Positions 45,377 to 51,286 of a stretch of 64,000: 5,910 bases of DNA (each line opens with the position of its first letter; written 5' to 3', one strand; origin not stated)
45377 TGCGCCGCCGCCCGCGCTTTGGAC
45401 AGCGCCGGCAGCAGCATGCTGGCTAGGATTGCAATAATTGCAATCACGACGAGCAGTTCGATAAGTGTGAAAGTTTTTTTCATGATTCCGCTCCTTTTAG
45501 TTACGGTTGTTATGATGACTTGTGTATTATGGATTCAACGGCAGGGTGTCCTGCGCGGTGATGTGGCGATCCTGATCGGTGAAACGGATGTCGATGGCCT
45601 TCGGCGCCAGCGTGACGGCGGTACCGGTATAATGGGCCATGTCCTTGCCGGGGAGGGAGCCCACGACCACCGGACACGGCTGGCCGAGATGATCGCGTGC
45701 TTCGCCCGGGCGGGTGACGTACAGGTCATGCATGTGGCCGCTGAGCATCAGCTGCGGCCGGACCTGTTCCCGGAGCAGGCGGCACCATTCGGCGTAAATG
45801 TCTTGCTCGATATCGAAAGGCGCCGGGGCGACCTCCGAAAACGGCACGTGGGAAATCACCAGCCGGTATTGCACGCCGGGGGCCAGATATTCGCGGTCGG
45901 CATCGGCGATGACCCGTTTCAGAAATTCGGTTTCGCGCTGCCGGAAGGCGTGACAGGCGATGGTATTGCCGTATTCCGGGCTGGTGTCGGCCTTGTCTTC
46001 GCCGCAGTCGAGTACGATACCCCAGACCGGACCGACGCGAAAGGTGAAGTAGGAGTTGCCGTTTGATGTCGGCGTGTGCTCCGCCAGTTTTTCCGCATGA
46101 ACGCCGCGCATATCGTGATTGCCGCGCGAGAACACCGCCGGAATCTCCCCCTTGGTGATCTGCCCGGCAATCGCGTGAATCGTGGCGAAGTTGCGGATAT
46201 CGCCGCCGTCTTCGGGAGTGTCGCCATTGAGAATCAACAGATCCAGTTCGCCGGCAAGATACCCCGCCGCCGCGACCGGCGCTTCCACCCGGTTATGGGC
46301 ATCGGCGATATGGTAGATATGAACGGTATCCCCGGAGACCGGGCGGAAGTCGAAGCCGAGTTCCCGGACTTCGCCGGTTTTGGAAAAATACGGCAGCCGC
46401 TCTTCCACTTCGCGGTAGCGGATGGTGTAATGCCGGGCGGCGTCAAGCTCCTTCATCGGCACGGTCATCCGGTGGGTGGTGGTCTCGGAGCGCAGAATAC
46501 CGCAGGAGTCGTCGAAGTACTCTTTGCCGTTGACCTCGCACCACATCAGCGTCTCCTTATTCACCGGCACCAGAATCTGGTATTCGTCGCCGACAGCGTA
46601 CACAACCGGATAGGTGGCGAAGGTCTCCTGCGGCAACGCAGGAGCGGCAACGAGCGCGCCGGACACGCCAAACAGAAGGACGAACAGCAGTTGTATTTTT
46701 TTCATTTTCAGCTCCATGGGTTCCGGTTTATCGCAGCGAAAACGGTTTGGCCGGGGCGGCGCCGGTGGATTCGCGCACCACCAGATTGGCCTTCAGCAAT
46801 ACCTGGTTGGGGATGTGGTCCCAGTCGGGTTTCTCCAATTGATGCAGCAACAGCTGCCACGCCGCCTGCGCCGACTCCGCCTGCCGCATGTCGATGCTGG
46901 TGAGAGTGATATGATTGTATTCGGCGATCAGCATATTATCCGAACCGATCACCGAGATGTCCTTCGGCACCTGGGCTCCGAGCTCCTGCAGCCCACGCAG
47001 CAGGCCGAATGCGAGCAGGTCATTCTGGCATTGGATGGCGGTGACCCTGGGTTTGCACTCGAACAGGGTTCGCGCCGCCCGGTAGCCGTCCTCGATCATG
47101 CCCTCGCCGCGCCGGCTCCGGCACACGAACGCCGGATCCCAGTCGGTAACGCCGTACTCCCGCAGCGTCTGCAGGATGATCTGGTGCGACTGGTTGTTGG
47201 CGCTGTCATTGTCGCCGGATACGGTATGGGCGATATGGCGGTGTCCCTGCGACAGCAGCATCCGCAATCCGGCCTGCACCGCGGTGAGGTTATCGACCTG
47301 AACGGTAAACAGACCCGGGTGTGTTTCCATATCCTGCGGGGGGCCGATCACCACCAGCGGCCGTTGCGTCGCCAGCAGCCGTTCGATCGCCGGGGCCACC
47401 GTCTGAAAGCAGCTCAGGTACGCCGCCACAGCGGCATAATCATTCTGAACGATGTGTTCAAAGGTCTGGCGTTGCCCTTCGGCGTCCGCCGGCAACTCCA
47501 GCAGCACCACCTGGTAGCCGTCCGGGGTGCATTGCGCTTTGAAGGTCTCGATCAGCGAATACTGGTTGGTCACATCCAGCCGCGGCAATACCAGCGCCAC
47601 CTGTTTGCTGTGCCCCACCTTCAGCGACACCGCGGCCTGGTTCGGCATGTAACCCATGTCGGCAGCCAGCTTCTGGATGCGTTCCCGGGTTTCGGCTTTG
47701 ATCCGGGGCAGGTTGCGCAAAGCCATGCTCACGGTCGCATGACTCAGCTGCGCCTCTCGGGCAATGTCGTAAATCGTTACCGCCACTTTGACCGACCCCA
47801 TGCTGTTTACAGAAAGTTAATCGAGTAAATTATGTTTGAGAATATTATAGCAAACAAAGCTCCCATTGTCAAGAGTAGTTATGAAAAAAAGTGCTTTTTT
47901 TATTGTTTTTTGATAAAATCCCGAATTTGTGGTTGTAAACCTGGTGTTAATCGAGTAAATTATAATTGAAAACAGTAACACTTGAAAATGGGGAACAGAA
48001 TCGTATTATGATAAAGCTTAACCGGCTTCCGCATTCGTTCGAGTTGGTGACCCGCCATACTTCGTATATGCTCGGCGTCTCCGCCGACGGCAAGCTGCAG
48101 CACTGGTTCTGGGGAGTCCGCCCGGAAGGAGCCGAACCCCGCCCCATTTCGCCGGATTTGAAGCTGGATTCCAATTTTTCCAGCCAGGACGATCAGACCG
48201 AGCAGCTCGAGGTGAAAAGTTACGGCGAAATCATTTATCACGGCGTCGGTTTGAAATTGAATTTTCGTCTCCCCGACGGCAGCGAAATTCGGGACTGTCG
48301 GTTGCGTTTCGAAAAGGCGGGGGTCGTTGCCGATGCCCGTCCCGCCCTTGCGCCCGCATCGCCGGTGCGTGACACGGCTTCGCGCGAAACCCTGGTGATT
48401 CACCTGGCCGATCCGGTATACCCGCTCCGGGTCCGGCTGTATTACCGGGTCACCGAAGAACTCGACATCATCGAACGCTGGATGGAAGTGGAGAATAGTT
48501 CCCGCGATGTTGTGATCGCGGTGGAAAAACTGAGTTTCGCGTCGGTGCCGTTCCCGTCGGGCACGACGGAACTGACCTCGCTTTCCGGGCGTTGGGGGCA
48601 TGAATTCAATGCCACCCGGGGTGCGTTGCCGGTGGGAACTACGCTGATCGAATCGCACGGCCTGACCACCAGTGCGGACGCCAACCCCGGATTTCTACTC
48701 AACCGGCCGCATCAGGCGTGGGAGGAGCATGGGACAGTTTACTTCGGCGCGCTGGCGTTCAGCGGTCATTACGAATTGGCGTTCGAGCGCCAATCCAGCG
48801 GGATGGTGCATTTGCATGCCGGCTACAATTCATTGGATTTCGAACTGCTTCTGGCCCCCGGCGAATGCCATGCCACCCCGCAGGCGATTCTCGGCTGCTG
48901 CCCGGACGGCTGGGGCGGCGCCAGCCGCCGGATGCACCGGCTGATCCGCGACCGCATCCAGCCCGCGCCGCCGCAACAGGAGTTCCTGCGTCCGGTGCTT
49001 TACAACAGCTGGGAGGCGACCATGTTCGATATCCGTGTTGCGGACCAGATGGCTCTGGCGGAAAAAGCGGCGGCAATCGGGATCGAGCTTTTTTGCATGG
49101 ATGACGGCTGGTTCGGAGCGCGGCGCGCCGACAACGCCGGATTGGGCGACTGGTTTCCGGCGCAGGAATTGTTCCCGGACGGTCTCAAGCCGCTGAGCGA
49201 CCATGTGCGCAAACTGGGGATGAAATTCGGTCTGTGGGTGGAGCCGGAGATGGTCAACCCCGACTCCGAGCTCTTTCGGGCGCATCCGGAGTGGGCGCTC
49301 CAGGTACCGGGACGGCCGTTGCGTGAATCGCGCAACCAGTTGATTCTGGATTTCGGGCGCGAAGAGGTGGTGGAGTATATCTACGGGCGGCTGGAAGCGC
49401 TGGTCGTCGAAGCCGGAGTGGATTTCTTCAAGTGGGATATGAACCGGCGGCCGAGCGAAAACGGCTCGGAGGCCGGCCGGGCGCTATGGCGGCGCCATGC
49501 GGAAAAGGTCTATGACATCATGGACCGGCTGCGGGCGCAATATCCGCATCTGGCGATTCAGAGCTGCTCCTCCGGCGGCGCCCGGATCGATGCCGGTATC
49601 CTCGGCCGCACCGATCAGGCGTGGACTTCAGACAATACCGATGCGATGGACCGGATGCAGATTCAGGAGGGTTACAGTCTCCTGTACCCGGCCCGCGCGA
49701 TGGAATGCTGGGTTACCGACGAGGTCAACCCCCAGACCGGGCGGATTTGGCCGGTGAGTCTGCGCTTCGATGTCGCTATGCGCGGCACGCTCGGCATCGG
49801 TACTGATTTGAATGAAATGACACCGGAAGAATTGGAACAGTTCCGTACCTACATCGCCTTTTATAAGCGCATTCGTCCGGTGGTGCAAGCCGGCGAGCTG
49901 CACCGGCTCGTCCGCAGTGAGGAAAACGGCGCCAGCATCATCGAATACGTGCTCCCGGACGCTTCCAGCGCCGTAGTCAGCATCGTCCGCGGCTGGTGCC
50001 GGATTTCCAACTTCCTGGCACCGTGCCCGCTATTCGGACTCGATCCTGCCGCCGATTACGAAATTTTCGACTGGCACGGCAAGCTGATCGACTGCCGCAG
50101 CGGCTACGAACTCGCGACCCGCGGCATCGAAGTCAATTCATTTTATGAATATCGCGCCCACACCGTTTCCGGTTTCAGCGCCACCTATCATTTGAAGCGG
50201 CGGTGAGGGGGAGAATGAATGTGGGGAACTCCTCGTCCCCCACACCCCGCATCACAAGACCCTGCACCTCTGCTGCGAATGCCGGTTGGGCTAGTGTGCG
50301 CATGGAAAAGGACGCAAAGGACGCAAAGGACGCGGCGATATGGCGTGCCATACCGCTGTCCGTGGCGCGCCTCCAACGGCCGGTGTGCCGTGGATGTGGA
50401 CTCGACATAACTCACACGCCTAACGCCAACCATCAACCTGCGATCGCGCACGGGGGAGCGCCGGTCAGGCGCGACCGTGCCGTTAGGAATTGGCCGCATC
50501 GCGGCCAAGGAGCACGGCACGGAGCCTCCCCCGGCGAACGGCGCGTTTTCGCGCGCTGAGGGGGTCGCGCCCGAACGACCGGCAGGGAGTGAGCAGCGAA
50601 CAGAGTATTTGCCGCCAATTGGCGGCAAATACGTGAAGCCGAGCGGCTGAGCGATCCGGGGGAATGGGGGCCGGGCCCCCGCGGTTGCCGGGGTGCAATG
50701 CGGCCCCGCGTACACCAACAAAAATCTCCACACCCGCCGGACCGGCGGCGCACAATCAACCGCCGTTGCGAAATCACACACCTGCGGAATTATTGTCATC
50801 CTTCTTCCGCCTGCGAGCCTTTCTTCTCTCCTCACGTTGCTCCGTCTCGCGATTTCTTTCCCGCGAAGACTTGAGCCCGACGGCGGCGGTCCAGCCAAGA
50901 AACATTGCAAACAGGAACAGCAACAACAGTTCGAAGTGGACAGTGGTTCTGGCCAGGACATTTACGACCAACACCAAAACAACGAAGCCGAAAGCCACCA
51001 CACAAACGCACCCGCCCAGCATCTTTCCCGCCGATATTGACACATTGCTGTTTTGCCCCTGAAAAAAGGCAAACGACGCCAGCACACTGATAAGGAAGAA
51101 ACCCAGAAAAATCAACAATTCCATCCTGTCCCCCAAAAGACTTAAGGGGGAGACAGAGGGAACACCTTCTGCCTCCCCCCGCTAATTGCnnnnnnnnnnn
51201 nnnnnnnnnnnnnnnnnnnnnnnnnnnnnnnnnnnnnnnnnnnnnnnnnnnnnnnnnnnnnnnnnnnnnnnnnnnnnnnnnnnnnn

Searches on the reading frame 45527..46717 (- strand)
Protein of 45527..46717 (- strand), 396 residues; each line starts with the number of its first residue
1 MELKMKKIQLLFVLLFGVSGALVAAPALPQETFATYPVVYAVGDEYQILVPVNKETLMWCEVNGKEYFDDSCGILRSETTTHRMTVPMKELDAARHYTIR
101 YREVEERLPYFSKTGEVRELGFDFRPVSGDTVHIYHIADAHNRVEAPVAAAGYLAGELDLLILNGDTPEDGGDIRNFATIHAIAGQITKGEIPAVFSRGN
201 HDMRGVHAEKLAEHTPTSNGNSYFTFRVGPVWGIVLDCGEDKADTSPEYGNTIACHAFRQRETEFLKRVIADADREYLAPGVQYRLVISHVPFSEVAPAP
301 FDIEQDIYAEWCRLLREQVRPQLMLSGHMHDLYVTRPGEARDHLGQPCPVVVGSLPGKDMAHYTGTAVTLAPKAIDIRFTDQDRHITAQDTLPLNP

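Call 47: search_protein_families(library=pfam, proteins=[window:45527-46717:-], max_evalue=0.0001)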
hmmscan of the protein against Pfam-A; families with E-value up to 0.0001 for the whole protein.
window:45527-46717:- (396 aa): 2 families
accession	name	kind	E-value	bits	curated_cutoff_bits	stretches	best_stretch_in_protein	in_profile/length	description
PF00149.33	Metallophos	-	1.2e-08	36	21.5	1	133-331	2-190/191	Calcineurin-like phosphoesterase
PF12850.12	Metallophos_2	-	7.5e-06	26.5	27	0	134-338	3-125/154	Calcineurin-like phosphoesterase superfamily domain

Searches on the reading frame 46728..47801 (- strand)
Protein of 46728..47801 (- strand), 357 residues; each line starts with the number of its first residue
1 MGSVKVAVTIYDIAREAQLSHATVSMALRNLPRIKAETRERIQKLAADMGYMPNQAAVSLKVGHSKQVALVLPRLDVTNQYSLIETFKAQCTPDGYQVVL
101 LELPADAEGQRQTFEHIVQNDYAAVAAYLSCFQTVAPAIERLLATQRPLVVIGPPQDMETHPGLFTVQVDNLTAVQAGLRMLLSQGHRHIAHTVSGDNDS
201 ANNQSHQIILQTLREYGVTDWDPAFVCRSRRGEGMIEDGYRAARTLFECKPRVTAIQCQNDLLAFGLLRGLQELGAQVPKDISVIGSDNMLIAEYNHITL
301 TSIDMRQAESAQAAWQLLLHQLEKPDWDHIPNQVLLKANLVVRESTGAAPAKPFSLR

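Call 47: search_protein_families(library=pfam, proteins=[window:46728-47801:-], max_evalue=0.0001)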
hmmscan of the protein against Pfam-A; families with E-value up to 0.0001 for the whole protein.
window:46728-47801:- (357 aa): 4 families
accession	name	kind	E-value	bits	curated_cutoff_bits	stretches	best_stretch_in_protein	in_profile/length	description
PF13377.12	Peripla_BP_3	-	1.9e-26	93.5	26.5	1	180-346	2-167/167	Periplasmic binding protein-like domain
PF00356.27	LacI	-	1.2e-12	47.8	27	1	9-54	1-46/46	Bacterial regulatory proteins, lacI family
PF00532.27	Peripla_BP_1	-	5.8e-12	46.1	22.2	1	67-309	3-245/281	Periplasmic binding proteins and sugar binding domain of LacI family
PF13407.12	Peripla_BP_4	-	3.4e-11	43.6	35.1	1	82-290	15-219/258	Periplasmic binding protein domain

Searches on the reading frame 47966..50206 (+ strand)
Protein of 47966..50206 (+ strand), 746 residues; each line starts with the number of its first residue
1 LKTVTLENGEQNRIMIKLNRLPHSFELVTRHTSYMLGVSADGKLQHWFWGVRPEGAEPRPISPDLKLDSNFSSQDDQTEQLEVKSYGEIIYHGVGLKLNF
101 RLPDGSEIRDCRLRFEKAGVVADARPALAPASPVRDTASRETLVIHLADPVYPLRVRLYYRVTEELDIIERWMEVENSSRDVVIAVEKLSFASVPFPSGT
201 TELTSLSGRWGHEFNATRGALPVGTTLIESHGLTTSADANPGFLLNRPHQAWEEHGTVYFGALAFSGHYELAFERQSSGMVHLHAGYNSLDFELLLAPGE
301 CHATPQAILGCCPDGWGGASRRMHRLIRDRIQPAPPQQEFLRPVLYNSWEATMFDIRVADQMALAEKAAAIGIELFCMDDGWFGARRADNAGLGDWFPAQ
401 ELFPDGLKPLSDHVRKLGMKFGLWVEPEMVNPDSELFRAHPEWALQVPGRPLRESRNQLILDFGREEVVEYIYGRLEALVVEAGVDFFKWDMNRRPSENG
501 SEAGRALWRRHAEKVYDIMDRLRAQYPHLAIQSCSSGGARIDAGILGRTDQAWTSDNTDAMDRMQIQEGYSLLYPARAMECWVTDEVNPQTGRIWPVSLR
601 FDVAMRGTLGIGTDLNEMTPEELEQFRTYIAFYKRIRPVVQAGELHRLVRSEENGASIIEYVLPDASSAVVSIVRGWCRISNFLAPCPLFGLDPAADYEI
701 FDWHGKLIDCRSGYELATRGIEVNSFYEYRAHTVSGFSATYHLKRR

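Call 9: search_protein_families(library=pfam, proteins=[window:47966-50206:+], max_evalue=0.001)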
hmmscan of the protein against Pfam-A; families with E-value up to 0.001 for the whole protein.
window:47966-50206:+ (746 aa): 4 families
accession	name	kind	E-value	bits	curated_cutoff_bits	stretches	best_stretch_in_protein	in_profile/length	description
PF02065.24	Melibiase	-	2.5e-110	369.2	27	1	303-643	3-347/347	Melibiase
PF16875.11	Glyco_hydro_36N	-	2.9e-41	142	27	1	42-296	1-252/253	Glycosyl hydrolase family 36 N-terminal domain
PF16874.11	Glyco_hydro_36C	-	1.9e-06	28.6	27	1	659-733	4-74/77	Glycosyl hydrolase family 36 C-terminal domain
PF01055.32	Glyco_hydro_31_2nd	-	4.6e-06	26.6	23.5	1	367-509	32-173/328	Glycosyl hydrolases family 31 TIM-barrel domain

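Call 15: find_encoding_contigs(protein=window:47966-50206:+, flank=10000, max_places=10)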
Protein window:47966-50206:+ (746 aa): no gene with exactly this product is on record in the collection.

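Call 19: find_encoding_contigs(protein=window:48008-50203:+, flank=10000, max_places=10)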
Protein seq(732 aa) (732 aa): 1 contig read that carries it; 1 place shown.
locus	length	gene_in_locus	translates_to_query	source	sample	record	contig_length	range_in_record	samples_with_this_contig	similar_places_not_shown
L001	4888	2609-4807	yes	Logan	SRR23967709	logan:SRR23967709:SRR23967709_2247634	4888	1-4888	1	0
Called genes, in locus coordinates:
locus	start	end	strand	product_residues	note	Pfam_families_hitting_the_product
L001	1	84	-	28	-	?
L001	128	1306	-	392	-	PF00149:Metallophos, PF12850:Metallophos_2 (faint)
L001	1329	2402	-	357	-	PF00356:LacI, PF00532:Peripla_BP_1, PF13407:Peripla_BP_4, PF13377:Peripla_BP_3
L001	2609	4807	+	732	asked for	PF16875:Glyco_hydro_36N, PF02065:Melibiase, PF01055:Glyco_hydro_31_2nd (weak), PF16874:Glyco_hydro_36C (faint)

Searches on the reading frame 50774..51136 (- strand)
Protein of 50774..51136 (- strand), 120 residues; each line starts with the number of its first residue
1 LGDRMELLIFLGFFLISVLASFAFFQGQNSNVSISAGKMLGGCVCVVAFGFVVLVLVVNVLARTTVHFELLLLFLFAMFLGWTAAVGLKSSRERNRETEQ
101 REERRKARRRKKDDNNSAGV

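Call 9: search_protein_families(library=pfam, proteins=[window:50774-51136:-], max_evalue=0.001)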
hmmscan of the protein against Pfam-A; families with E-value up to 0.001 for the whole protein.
window:50774-51136:- (120 aa): 0 families

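Call 91: find_encoding_contigs(protein=window:50777-51124:-, flank=10000, max_places=5)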
Protein seq(116 aa) (116 aa): no gene with exactly this product is on record in the collection.
